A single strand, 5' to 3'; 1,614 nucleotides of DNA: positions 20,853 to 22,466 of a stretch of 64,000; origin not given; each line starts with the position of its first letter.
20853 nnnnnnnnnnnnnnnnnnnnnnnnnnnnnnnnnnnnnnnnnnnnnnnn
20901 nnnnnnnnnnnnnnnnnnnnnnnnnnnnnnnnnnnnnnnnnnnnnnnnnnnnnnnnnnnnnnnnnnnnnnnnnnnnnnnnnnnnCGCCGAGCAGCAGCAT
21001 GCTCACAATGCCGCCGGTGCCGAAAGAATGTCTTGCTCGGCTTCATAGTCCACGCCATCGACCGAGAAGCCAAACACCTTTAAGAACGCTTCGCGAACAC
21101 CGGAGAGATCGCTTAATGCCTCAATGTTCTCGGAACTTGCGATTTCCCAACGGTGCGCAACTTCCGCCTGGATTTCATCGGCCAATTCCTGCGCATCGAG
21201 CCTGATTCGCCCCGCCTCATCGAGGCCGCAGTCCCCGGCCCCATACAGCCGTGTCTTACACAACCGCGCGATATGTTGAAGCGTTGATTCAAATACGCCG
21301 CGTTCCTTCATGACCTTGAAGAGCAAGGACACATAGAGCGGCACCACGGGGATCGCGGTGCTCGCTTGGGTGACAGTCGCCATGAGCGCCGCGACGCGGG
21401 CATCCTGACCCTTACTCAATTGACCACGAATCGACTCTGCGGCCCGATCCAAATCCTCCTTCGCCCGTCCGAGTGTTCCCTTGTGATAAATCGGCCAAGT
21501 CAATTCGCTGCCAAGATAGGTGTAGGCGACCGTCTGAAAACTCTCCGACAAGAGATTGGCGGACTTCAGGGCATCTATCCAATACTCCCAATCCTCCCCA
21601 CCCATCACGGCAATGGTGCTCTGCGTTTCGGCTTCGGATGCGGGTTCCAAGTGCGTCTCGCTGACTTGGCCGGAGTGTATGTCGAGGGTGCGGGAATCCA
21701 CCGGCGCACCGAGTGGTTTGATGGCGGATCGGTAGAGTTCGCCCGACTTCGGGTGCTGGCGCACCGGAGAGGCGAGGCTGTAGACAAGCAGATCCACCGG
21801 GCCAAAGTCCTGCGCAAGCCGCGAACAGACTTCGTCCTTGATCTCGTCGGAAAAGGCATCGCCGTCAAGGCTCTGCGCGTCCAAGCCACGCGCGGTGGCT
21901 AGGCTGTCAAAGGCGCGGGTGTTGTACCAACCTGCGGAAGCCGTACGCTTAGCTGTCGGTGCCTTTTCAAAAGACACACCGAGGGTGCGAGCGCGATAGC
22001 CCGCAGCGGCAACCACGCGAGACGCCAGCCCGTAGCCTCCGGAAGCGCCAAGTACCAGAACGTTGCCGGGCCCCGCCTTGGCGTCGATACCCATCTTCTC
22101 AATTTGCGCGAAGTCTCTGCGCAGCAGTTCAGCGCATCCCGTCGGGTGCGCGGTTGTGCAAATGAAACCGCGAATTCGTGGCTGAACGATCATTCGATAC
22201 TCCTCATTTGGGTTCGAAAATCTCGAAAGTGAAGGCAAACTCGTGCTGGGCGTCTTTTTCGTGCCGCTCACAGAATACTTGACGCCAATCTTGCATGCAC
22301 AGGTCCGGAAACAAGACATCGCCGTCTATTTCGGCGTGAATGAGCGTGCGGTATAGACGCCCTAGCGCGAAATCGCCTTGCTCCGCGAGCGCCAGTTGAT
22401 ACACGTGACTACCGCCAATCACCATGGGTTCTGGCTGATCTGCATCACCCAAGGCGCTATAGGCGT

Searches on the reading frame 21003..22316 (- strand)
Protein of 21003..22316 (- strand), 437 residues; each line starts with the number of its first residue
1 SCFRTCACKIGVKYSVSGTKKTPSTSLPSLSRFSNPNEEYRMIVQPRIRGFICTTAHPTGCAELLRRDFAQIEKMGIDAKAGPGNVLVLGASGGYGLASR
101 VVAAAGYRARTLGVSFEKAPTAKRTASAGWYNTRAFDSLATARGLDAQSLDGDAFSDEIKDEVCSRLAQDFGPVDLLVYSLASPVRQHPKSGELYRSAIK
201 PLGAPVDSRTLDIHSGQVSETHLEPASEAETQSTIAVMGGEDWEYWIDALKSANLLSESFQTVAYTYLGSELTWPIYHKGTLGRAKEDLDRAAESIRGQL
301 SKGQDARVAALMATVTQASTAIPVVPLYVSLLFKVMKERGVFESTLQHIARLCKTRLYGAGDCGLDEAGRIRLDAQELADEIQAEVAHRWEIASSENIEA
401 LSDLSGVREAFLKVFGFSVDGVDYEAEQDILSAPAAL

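Call 67: search_protein_families(library=ncbifam, proteins=[window:21003-22316:-], max_evalue=1e-10)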
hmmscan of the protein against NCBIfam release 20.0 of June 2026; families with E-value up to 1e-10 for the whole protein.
window:21003-22316:- (437 aa): 2 families
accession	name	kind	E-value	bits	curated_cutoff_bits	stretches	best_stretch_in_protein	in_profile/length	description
NF010177.0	PRK13656.1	subfamily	1.5e-157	524.4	403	1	42-430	1-390/398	enoyl-[acyl-carrier-protein] reductase FabV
NF043048.1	EnoyACPredFabV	equivalog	3.3e-154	513.4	400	1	42-429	1-387/395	enoyl-ACP reductase FabV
